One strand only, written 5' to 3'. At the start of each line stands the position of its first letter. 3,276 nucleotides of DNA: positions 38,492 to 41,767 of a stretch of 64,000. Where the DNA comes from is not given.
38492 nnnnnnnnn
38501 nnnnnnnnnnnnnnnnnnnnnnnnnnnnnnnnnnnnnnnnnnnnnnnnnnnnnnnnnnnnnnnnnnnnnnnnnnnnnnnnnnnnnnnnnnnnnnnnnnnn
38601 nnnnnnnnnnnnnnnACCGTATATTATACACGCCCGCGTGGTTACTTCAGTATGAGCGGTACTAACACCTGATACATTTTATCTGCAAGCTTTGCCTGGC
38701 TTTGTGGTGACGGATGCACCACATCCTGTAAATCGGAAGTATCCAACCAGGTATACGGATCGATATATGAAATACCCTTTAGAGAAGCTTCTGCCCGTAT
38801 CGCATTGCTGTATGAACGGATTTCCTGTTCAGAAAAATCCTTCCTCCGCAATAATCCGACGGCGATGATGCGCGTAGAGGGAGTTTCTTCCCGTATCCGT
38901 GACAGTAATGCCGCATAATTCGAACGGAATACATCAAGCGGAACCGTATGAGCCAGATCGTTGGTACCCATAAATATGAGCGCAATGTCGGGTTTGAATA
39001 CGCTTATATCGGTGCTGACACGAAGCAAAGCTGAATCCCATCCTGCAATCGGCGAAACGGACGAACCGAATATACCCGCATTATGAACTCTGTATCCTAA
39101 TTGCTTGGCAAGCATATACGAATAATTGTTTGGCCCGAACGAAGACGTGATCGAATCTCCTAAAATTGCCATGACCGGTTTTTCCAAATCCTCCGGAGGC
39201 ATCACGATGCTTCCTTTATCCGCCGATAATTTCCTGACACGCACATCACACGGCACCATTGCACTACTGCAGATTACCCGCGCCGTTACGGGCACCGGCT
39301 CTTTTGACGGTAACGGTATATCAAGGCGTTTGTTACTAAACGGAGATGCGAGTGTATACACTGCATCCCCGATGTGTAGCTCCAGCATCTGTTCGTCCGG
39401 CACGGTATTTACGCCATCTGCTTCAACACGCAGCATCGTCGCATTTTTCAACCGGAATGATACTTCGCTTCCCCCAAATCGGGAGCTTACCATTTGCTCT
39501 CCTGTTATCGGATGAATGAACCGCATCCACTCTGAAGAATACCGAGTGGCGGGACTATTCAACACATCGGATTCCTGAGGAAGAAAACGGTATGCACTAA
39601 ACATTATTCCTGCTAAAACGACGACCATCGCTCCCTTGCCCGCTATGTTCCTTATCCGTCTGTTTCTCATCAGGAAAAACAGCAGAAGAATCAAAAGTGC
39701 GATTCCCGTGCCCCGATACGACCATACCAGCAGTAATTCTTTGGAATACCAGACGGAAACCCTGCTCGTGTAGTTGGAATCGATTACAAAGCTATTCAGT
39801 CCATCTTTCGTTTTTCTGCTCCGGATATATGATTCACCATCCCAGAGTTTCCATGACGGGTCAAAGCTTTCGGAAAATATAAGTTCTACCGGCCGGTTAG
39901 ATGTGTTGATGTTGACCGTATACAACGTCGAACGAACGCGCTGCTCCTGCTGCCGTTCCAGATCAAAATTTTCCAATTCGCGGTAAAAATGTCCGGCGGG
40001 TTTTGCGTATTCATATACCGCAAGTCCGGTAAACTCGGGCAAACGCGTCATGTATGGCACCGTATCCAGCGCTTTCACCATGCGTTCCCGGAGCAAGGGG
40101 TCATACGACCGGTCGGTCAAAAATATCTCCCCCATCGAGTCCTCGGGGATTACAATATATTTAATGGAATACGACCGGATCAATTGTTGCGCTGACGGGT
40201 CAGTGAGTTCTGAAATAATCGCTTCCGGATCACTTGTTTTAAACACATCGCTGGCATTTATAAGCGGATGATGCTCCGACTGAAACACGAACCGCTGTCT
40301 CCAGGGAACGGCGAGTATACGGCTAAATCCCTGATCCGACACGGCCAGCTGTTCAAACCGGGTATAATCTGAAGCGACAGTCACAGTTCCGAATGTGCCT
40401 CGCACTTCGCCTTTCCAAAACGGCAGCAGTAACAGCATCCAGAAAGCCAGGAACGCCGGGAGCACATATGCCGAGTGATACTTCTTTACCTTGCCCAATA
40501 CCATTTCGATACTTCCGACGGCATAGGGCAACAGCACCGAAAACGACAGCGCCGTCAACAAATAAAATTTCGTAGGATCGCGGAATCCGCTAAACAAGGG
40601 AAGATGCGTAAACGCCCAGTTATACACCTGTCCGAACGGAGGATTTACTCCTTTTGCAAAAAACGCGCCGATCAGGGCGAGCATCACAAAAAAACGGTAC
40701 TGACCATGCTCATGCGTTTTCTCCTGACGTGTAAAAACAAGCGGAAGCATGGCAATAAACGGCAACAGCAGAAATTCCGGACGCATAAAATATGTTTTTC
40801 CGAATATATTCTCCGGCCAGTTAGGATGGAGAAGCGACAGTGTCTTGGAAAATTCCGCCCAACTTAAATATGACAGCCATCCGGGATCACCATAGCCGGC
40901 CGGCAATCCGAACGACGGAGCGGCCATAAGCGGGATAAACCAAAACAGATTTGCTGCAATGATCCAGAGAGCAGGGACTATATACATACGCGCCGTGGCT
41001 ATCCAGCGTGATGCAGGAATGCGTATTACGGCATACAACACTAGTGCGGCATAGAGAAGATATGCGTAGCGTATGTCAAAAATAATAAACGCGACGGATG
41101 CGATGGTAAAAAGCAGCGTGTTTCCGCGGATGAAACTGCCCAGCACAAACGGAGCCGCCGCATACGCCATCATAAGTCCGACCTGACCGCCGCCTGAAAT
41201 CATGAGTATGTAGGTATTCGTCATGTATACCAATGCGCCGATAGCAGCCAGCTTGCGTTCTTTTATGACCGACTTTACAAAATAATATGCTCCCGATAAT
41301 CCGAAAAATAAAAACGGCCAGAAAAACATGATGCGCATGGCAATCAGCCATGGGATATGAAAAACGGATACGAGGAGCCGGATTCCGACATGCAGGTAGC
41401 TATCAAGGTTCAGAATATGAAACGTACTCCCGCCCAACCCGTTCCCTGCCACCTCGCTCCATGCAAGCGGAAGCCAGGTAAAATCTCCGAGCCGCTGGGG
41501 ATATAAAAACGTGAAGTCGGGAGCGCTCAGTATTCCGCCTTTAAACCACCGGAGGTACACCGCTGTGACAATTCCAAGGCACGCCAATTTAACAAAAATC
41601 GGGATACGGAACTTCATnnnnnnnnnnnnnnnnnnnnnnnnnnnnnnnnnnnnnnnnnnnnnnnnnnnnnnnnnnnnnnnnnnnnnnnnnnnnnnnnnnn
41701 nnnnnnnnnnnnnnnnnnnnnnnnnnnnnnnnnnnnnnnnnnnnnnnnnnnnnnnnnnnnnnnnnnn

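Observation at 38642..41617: YfhO/AftD-like GT-C module fused to an extracytoplasmic SGNH/GDSL hydrolase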

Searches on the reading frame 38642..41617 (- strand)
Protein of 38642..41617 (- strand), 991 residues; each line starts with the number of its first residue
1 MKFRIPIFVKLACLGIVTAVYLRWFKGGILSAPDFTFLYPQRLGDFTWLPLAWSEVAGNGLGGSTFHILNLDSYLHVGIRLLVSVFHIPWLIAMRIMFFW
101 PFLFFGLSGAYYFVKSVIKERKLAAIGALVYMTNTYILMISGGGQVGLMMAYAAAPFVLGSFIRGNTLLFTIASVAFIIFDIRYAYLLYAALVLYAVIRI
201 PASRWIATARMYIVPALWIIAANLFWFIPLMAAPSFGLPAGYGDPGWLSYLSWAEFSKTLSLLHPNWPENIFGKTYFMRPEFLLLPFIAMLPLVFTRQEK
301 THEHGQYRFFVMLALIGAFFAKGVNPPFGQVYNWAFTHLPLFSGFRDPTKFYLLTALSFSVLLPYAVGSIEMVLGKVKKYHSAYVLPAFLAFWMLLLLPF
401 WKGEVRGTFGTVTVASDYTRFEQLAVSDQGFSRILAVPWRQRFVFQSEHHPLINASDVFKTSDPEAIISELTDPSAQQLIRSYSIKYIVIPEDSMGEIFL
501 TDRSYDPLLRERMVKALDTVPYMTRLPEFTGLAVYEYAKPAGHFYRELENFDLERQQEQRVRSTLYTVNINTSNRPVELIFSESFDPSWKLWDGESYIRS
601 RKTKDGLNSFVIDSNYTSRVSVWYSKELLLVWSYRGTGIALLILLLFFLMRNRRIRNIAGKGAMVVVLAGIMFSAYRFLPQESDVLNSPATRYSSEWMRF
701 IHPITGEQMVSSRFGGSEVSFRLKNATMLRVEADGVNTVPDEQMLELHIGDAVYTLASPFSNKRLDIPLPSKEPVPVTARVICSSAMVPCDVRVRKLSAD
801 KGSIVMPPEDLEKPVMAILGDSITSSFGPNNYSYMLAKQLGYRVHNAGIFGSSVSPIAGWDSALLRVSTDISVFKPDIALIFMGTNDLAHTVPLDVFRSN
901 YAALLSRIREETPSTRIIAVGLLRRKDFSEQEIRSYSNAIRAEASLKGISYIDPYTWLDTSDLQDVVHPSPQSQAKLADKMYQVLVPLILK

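Call 3: search_protein_families(library=pfam, proteins=[window:38642-41617:-], max_evalue=1)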
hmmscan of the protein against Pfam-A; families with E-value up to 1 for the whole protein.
window:38642-41617:- (991 aa): 2 families
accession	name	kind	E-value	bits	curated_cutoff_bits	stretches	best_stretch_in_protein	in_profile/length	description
PF13472.12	Lipase_GDSL_2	-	3.1e-22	80.3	32.9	1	819-973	2-175/178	GDSL-like Lipase/Acylhydrolase family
PF00657.28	Lipase_GDSL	-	3.5e-11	44.1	23.6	1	818-980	3-207/208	GDSL-like Lipase/Acylhydrolase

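Call 4: search_protein_families(library=ncbifam, proteins=[window:38642-41617:-], max_evalue=1)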
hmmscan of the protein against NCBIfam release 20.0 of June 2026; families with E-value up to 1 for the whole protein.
window:38642-41617:- (991 aa): 3 families
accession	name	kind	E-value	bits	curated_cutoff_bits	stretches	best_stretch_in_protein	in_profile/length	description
NF053599.1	transp_MmpA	equivalog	6e-05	21.8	210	1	299-450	272-412/543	MmpA family trehalose lipid delivery protein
NF042969.1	AcxyGlmanDactase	equivalog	0.00038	19.5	500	1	871-982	205-314/323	bifunctional acetylxylan esterase/glucomannan deacetylase AxeC2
NF042968.1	AcxylEst_AxeA1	equivalog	0.023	13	700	1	816-979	277-457/459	acetylxylan esterase AxeA1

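Call 6: find_homologous_proteins(query=window:38642-41617:-, max_evalue=0.001)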
Query window:38642-41617:- (991 aa): 723 proteins with E <= 0.001 among 8000 candidates; the best 120 are listed.
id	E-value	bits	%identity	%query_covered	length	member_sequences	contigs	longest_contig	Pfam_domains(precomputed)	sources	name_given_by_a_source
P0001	0.0e+0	2126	94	100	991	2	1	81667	PF13472.13,PF00657.29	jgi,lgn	-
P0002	0.0e+0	1994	87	100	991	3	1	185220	PF13472.13,PF00657.29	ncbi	-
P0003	0.0e+0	1312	58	100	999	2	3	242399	PF13472.13,PF00657.29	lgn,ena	-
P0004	0.0e+0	1272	56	100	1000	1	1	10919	PF13472.13,PF00657.29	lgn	-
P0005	0.0e+0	1244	55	99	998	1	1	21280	PF13472.13,PF00657.29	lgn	-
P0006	0.0e+0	1160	52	98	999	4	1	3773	PF13472.13,PF00657.29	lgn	-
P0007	0.0e+0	1074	50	99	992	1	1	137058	PF13472.13,PF00657.29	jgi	-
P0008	0.0e+0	1031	48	97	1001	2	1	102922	PF13472.13,PF00657.29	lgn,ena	-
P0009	0.0e+0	1027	47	98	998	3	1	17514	PF13472.13,PF00657.29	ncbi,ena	-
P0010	0.0e+0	1022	48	97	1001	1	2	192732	PF13472.13,PF00657.29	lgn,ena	-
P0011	0.0e+0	1018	47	98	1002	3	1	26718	PF13472.13,PF00657.29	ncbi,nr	ncbi:SGNH/GDSL hydrolase family protein [Candidatus Woesebacteria bacterium]|nr:SGNH/GDSL hydrolase 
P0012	0.0e+0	1015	47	99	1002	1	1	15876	PF13472.13,PF00657.29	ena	-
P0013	2.2e-286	971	44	97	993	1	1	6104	PF13472.13,PF00657.29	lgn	-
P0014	9.6e-281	952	44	97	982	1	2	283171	PF13472.13,PF00657.29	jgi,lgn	-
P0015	2.3e-274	931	43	100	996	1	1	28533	PF13472.13,PF00657.29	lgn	-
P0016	3.3e-267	907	43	98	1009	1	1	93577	PF13472.13,PF00657.29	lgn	-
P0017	3.0e-266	904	43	98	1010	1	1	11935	PF13472.13,PF00657.29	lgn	-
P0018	8.1e-266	903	41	100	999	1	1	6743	PF13472.13,PF00657.29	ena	-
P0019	2.6e-265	901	42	100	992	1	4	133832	PF13472.13,PF00657.29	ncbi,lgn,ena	-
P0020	1.8e-258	878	42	99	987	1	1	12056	PF13472.13,PF00657.29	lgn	-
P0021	1.6e-255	869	42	99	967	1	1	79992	PF13472.13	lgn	-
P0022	4.8e-248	844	40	100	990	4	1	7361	PF04311.21,PF13472.13,PF00657.29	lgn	-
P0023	9.8e-242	823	39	98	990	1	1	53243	PF13472.13,PF00657.29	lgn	-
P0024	1.8e-236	806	40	98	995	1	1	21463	PF13472.13,PF00657.29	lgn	-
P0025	7.4e-234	797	40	95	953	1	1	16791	PF04311.21,PF13472.13,PF00657.29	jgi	jgi:lysophospholipase L1-like esterase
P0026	2.6e-224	765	39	98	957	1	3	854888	PF13472.13,PF00657.29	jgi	-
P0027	4.5e-223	761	39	97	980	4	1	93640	PF13472.13,PF00657.29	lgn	-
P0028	5.6e-222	758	37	100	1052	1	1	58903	PF13472.13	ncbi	-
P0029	4.9e-221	755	38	97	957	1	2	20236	PF13472.13,PF00657.29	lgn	-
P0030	1.4e-213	730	37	98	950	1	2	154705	PF13472.13,PF00657.29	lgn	-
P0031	1.1e-209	717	37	98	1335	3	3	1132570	PF13472.13,PF00657.29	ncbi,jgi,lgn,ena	-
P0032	1.2e-207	710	37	98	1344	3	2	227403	PF13472.13,PF00657.29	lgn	-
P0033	1.2e-205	704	42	63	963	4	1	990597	PF13472.13,PF00657.29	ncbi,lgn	ncbi:MAG: SGNH/GDSL hydrolase family protein [Patescibacteria group bacterium]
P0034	1.2e-203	697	36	97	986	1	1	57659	PF13472.13,PF00657.29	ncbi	ncbi:GDSL-type esterase/lipase family protein [Patescibacteria group bacterium]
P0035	2.1e-203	696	37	98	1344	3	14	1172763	PF13472.13,PF00657.29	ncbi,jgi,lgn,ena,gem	-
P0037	2.6e-165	570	32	97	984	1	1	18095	PF13472.13,PF00657.29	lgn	-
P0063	1.4e-105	372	33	65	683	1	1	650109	-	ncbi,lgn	-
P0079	1.4e-103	366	33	63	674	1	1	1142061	-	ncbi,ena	-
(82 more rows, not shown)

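Call 10: search_solved_structures(query=A1, max_evalue=10, show_alignments=0)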
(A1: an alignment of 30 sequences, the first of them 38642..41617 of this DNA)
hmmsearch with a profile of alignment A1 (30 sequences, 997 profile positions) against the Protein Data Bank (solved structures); distinct sequences matched with E-value up to 10: 72 (the best 60 are shown).
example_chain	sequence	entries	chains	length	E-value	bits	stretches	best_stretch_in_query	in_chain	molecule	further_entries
7ddy_D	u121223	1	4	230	1.8e-12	49.2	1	817-963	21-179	G-D-S-L family lipolytic protein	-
3hp4_A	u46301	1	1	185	4.2e-12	48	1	820-995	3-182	GDSL-esterase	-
4jgg_A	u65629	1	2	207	4.2e-12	48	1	812-995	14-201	Esterase TesA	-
1yzf_A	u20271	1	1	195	9.4e-11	43.6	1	821-982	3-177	lipase/acylhydrolase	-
5tic_A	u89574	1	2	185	2.8e-10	42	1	820-995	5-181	Acyl-CoA thioesterase I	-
6lfc_A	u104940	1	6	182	3.7e-10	41.6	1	820-995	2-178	Acyl-CoA thioesterase I also functions as protease I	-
1ivn_A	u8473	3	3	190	4e-10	41.5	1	820-995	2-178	Thioesterase I | Acyl-CoA thioesterase I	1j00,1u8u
6lfb_A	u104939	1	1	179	4.8e-10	41.2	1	820-995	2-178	Acyl-CoA thioesterase I also functions as protease I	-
2wao_A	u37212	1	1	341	1.2e-09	39.9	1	862-993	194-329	ENDOGLUCANASE E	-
9hi6_A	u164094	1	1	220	1.3e-09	39.8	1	865-994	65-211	FI6-focused design_04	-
1jrl_A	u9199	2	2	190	1.4e-09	39.7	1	820-995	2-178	Acyl-CoA Thioesterase I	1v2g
4iyj_A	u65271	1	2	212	1.4e-09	39.6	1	867-993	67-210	GDSL-like protein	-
5tid_A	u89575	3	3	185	1.5e-09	39.5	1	820-995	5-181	Acyl-CoA thioesterase I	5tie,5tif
9ge8_T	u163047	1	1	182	2.7e-09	38.7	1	821-995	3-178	Thioesterase 1/protease 1/lysophospholipase L1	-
3p94_A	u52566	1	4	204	4.3e-09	38.1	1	858-994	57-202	GDSL-like Lipase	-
4xvh_A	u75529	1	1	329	4.9e-05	24.6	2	721-836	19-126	Carbohydrate esterase family 2 (CE2)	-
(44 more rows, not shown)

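Call 12: search_solved_structures(query=A2, max_evalue=10, show_alignments=2)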
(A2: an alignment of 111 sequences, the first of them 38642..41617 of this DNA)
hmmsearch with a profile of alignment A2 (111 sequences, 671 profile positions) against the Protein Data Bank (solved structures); distinct sequences matched with E-value up to 10: 2.
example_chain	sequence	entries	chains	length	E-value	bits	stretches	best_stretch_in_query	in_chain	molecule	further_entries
6w98_A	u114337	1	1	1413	0.79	11.3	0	574-657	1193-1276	F5/8 type C domain-containing protein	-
6wbx_A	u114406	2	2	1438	0.82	11.2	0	574-657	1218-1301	DUF3367 domain-containing protein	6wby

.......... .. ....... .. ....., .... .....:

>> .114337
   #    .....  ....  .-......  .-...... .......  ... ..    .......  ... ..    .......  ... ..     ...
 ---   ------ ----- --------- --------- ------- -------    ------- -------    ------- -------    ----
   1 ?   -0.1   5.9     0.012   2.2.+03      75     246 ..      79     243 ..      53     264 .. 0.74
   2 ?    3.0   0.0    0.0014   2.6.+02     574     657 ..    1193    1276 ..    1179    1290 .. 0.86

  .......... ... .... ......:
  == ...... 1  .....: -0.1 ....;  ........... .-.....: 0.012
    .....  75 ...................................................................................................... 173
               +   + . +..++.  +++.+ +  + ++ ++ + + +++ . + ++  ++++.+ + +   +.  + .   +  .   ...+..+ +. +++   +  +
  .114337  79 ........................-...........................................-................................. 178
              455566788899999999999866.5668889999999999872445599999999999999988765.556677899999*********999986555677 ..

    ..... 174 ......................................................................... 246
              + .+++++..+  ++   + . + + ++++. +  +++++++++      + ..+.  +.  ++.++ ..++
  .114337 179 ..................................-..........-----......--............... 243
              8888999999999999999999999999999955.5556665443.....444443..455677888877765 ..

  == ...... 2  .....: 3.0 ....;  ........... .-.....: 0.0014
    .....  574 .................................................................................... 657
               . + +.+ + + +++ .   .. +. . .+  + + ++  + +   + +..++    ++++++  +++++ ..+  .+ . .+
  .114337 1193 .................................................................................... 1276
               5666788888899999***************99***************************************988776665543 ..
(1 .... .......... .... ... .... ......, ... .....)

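Call 19: search_protein_families(library=pfam, alignment_id=A3, max_evalue=1)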
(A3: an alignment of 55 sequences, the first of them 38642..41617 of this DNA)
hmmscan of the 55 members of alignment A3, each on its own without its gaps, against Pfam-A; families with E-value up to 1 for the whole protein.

A. member 1, window:38642-41617:- (991 aa): 2 families
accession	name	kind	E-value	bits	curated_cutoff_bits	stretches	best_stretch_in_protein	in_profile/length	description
PF13472.12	Lipase_GDSL_2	-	3.1e-22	80.3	32.9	1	819-973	2-175/178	GDSL-like Lipase/Acylhydrolase family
PF00657.28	Lipase_GDSL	-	3.5e-11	44.1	23.6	1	818-980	3-207/208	GDSL-like Lipase/Acylhydrolase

B. families by the number of members that match (of 55 scanned): 25 families
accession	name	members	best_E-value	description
PF13472.12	Lipase_GDSL_2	13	4.7e-24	GDSL-like Lipase/Acylhydrolase family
PF00657.28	Lipase_GDSL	13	3.5e-11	GDSL-like Lipase/Acylhydrolase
PF04311.20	DUF459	8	5.7e-06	Protein of unknown function (DUF459)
PF11847.13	GT-C_AftD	7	0.00011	Alpha-(1->3)-arabinofuranosyltransferase, N-terminal GT-C domain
PF25182.1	NonGDSL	2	0.0083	Non-GDSL lipase-like family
PF10131.15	PTPS_related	1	6.4e-08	6-pyruvoyl-tetrahydropterin synthase related domain; membrane protein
PF20176.3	DUF6541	1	0.0013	Family of unknown function (DUF6541)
PF20862.2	DUF6843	1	0.057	Family of unknown function (DUF6843)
PF07074.17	TRAP-gamma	1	0.067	Translocon-associated protein, gamma subunit (TRAP-gamma)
PF23265.1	Ig-like_KY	1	0.085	KY-like, immunoglobulin-like domain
PF08779.16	bCoV_NS7A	1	0.094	Betacoronavirus NS7A protein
PF24163.2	HCP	1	0.097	Head completion protein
PF19401.4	DUF5976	1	0.099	Family of unknown function (DUF5976)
PF22481.1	DUF6985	1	0.1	Domain of unknown function (DUF6985)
PF09183.16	DUF1947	1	0.12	Domain of unknown function (DUF1947)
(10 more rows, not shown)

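Call 27: find_encoding_contigs(protein=P0002, flank=10000, max_places=3)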
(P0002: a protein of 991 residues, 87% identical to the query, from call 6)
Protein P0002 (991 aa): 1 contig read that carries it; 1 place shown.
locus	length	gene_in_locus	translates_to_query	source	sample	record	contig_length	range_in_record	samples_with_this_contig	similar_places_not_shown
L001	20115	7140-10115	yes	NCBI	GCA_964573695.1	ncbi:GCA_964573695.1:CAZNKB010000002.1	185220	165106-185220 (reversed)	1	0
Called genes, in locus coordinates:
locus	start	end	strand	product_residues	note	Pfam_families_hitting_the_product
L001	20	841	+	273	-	PF01370:Epimerase, PF16363:GDP_Man_Dehyd (faint)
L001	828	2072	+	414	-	PF00534:Glycos_transf_1, PF13692:Glyco_trans_1_4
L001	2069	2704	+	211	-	PF13489:Methyltransf_23, PF07021:MetW (weak), PF13847:Methyltransf_31, PF08241:Methyltransf_11, PF08242:Methyltransf_12 (weak), PF13649:Methyltransf_25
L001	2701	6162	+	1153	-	-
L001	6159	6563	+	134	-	-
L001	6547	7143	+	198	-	PF25084:LbH_EIF2B (faint), PF25087:GMPPB_C (faint), PF00132:Hexapep, PF14602:Hexapep_2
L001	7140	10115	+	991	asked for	PF00657:Lipase_GDSL, PF13472:Lipase_GDSL_2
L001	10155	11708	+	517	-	-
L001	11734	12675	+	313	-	PF00106:adh_short (faint), PF01073:3Beta_HSD, PF01370:Epimerase, PF02719:Polysacc_synt_2 (weak), PF04321:RmlD_sub_bind, PF16363:GDP_Man_Dehyd, PF07993:NAD_binding_4 (weak)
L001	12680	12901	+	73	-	-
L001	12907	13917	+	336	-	PF01073:3Beta_HSD, PF01370:Epimerase, PF02719:Polysacc_synt_2, PF04321:RmlD_sub_bind, PF07993:NAD_binding_4 (faint), PF08659:KR (faint), PF13460:NAD_binding_10 (weak), PF16363:GDP_Man_Dehyd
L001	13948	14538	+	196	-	PF13439:Glyco_transf_4 (weak)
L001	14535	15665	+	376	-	PF20706:GT4-conflict, PF00534:Glycos_transf_1, PF13692:Glyco_trans_1_4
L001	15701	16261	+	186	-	PF25087:GMPPB_C (faint), PF00132:Hexapep, PF14602:Hexapep_2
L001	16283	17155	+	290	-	PF00535:Glycos_transf_2, PF13641:Glyco_tranf_2_3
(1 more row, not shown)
